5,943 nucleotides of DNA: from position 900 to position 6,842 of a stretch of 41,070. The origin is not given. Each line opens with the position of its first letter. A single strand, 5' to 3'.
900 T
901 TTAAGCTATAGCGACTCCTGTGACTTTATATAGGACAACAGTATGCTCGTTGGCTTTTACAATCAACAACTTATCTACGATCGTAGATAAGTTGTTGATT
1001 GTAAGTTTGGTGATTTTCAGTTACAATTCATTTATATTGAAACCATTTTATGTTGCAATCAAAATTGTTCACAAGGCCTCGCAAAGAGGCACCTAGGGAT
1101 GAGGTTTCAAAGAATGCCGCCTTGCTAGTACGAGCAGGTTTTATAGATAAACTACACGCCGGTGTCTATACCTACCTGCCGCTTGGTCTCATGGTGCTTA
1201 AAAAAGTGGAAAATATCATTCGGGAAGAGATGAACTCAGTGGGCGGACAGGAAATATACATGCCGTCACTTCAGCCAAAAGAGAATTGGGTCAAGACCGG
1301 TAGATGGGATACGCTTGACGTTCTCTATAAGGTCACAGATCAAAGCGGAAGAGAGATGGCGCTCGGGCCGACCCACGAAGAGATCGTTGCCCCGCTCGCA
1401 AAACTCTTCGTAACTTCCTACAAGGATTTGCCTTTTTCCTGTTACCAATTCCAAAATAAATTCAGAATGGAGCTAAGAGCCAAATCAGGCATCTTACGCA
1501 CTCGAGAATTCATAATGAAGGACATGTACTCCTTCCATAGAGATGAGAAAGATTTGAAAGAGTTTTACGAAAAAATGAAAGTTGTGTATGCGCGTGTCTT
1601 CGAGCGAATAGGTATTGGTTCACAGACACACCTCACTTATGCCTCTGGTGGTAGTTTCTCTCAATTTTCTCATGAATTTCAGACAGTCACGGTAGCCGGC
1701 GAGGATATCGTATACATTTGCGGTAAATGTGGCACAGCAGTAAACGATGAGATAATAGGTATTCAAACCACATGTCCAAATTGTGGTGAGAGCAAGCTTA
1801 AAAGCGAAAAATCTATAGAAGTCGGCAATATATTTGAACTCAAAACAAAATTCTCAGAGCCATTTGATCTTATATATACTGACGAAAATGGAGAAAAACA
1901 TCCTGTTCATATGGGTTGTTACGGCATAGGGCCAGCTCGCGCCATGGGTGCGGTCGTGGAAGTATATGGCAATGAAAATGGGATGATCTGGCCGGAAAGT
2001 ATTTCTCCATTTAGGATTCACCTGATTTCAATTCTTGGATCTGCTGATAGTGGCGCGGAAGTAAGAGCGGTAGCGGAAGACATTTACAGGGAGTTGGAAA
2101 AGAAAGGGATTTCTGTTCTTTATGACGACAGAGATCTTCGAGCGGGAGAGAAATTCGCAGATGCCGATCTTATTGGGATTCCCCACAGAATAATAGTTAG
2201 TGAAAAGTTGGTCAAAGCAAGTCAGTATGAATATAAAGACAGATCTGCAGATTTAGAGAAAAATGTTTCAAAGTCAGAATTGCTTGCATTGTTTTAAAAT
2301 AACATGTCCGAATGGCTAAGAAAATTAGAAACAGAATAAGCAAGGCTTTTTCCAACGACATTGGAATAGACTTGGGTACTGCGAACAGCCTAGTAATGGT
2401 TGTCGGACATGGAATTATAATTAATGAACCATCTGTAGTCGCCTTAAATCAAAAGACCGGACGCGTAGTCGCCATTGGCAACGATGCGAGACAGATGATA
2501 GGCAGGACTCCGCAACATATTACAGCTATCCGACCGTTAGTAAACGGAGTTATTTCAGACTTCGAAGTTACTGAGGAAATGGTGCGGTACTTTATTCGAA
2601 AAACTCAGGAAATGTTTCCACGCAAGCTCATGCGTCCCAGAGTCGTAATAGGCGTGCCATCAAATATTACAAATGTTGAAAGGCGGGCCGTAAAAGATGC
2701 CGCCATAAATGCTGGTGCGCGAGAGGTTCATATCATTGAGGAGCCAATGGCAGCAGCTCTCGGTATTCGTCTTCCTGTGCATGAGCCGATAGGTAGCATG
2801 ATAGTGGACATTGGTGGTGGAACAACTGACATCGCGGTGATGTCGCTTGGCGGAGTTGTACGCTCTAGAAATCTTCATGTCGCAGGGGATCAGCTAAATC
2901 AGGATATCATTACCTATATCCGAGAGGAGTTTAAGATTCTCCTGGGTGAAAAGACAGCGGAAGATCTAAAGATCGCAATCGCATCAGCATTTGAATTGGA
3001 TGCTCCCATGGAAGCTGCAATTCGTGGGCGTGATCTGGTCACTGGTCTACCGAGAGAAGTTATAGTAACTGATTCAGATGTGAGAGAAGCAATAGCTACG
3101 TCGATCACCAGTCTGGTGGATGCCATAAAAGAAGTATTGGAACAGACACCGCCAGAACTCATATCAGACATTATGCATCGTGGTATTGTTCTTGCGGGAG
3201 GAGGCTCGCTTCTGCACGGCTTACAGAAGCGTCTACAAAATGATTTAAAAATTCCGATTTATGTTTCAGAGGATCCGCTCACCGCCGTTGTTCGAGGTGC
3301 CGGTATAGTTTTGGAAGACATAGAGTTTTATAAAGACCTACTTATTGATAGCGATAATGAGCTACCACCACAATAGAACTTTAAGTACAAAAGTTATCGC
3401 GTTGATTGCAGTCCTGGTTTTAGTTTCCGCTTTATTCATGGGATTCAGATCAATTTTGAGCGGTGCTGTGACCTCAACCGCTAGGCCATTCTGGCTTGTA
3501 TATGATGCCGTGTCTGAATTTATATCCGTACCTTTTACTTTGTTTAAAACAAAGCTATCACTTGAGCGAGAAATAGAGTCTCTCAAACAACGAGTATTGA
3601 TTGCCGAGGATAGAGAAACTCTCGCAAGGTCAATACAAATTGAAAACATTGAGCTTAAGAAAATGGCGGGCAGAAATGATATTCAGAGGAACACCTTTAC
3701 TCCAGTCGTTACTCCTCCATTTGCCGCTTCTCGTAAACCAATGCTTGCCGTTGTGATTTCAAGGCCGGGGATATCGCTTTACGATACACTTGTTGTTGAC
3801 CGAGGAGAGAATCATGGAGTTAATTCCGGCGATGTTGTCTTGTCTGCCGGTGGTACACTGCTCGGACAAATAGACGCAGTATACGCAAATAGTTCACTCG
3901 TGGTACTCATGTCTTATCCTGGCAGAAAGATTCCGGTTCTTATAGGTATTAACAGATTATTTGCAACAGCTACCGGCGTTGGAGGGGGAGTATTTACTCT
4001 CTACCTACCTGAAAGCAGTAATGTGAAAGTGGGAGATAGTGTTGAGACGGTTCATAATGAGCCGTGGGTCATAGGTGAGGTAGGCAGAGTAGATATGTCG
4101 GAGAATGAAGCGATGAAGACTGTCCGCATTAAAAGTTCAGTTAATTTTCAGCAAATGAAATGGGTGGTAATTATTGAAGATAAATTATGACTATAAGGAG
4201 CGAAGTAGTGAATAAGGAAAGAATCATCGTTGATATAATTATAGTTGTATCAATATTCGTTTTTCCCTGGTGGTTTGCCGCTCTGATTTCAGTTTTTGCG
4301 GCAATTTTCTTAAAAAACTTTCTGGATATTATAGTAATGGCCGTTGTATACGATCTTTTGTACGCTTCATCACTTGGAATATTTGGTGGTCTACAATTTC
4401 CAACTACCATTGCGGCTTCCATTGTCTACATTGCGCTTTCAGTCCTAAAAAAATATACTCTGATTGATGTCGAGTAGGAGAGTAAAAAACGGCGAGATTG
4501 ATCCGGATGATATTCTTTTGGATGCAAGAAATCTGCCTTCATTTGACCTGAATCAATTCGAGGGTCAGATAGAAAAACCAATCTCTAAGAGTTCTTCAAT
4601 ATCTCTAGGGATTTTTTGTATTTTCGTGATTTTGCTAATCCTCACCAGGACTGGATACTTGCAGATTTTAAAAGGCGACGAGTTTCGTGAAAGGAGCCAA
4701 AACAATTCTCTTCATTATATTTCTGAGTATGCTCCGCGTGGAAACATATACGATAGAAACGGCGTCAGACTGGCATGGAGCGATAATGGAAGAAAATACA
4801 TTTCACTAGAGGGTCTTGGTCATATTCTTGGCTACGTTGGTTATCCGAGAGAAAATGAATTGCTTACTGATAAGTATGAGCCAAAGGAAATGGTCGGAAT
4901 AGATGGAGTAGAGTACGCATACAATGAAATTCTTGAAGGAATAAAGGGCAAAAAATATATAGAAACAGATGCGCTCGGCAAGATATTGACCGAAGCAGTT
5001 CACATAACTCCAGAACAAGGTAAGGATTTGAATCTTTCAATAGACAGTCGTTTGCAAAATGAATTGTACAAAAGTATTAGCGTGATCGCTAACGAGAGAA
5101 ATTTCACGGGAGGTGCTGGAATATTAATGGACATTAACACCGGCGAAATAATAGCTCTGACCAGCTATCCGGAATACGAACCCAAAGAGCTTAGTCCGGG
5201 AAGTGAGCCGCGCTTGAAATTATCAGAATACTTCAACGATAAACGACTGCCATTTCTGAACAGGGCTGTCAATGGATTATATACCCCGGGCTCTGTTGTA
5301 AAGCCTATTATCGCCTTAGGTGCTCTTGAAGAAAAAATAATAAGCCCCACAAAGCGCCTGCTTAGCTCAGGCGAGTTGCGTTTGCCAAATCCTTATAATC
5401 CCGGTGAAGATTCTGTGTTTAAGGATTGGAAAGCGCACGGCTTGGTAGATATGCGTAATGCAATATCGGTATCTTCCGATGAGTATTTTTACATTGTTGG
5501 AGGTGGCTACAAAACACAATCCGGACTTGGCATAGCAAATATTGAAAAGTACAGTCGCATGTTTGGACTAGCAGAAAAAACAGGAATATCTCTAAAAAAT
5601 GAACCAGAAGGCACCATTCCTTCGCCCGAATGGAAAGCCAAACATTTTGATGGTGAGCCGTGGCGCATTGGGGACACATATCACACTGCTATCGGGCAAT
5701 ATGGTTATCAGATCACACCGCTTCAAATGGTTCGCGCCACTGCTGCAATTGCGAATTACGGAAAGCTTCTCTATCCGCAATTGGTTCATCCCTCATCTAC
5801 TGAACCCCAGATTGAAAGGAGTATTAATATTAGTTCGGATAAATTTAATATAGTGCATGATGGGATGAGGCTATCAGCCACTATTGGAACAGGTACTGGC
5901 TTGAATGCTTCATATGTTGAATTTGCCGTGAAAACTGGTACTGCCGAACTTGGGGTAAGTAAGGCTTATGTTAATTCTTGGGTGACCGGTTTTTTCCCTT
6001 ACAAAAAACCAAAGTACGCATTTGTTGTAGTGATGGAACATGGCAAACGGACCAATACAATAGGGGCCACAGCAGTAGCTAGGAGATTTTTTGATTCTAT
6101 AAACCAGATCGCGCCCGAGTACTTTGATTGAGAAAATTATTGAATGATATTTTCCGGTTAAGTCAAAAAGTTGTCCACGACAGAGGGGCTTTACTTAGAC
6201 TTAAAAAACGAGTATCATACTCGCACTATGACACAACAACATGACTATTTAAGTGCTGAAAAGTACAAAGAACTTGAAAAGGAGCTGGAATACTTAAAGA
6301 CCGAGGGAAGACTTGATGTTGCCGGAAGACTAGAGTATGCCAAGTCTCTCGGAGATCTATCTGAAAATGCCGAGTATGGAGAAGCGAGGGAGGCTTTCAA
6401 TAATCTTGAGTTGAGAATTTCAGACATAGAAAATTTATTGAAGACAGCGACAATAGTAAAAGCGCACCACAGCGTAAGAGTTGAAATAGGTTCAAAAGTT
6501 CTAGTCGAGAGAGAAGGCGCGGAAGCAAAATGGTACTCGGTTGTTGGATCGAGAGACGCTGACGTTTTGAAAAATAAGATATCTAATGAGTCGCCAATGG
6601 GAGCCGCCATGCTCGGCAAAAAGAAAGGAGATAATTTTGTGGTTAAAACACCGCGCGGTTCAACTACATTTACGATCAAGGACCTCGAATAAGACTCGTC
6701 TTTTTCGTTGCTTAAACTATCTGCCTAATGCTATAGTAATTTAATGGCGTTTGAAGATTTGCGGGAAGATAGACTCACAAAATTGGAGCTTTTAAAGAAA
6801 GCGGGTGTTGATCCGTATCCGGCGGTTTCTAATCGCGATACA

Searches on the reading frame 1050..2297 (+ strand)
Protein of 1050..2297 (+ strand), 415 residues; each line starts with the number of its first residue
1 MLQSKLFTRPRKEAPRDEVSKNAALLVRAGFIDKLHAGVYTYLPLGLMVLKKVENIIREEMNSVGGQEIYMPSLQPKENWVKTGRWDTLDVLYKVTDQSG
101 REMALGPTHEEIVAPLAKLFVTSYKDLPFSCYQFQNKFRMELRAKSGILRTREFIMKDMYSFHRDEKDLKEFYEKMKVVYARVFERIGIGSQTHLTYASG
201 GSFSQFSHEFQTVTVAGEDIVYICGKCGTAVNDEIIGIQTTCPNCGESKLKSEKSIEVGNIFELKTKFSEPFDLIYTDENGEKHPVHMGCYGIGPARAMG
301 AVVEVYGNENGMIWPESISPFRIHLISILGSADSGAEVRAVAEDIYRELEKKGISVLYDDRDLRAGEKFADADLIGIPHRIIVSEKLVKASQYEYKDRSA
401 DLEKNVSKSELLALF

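Call 45: search_protein_families(library=pfam, proteins=[window:1050-2297:+], max_evalue=0.001)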
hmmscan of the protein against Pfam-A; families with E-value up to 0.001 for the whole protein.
window:1050-2297:+ (415 aa): 2 families
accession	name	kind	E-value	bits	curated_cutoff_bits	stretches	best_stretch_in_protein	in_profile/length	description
PF00587.30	tRNA-synt_2b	-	5e-30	105.3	29.3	1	93-306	1-179/179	tRNA synthetase class II core domain (G, H, P, S and T)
PF03129.25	HGTP_anticodon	-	7.4e-15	55.3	21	1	336-413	11-89/94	Anticodon binding domain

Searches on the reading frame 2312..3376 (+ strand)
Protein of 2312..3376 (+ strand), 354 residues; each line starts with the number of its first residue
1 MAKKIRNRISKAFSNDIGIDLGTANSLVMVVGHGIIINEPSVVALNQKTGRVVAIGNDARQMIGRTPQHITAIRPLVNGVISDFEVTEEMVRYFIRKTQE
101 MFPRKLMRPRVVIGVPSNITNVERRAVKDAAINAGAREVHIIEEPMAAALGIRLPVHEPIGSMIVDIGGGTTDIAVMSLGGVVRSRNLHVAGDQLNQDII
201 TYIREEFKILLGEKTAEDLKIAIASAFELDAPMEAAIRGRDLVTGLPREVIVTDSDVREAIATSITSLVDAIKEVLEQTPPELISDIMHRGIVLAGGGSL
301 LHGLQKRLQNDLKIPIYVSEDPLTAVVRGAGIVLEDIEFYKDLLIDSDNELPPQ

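Call 45: search_protein_families(library=pfam, proteins=[window:2312-3376:+], max_evalue=0.001)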
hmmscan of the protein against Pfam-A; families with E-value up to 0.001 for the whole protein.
window:2312-3376:+ (354 aa): 6 families
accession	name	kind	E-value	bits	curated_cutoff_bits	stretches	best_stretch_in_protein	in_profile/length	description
PF06723.19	MreB_Mbl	-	6.9e-136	452.8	27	1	14-338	1-323/327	MreB/Mbl protein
PF00012.26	HSP70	-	6e-18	64.8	20.6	1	110-330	135-368/599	Hsp70 protein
PF00022.25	Actin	-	5.2e-12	45.5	27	2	253-313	291-350/410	Actin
PF14450.12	FtsA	-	5.9e-10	40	31.8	1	164-321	2-112/127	Cell division protein FtsA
PF11104.14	PilM_2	-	2.1e-06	27.3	27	0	163-202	183-222/340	Type IV pilus assembly protein PilM;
PF06277.17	EutA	-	4.3e-06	26.3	27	1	165-226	148-213/475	Ethanolamine utilisation protein EutA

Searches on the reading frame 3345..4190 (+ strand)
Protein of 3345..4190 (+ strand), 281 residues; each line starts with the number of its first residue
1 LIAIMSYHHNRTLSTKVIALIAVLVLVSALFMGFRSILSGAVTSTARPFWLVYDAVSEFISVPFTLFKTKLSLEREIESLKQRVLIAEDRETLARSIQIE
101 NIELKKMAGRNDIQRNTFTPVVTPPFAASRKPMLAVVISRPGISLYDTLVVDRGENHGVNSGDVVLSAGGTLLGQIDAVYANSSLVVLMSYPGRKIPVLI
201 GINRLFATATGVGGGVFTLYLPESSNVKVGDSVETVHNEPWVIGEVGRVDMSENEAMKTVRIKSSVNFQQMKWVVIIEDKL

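Call 45: search_protein_families(library=pfam, proteins=[window:3345-4190:+], max_evalue=0.001)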
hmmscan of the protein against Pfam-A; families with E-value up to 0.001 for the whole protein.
window:3345-4190:+ (281 aa): 1 family
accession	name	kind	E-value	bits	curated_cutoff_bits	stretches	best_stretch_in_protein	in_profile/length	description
PF04085.20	MreC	-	8.9e-23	81.1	28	1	137-278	1-147/147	Rod shape-determining protein MreC, barrel core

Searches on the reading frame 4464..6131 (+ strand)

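Call 45: search_protein_families(library=pfam, proteins=[window:4464-6131:+], max_evalue=0.001)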
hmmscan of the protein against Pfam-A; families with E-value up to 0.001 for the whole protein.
window:4464-6131:+ (555 aa): 2 families
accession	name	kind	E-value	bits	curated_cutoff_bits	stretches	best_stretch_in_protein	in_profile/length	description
PF00905.27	Transpeptidase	-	6.1e-50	170.5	22.1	1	218-540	2-295/299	Penicillin binding protein transpeptidase domain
PF03717.20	PBP_dimer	-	1.5e-16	61.7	24.4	1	107-177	105-178/180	Penicillin-binding Protein dimerisation domain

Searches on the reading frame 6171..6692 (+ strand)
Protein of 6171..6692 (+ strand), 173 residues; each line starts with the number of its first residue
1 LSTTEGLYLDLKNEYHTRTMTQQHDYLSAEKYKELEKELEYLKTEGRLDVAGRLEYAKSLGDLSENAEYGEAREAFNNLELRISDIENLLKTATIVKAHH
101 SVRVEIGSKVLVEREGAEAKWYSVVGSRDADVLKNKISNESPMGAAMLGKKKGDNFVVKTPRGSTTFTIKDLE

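Call 72: search_protein_families(library=pfam, proteins=[window:6171-6692:+], max_evalue=0.01)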
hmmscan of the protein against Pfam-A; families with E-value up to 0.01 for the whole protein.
window:6171-6692:+ (173 aa): 2 families
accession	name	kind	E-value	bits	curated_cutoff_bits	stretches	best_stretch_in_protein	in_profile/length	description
PF01272.25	GreA_GreB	-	3.4e-21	75.4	26.9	1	102-172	4-75/77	Transcription elongation factor, GreA/GreB, C-term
PF03449.20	GreA_GreB_N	-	1.3e-19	70.6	24.5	1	26-95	2-71/71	Transcription elongation factor, N-terminal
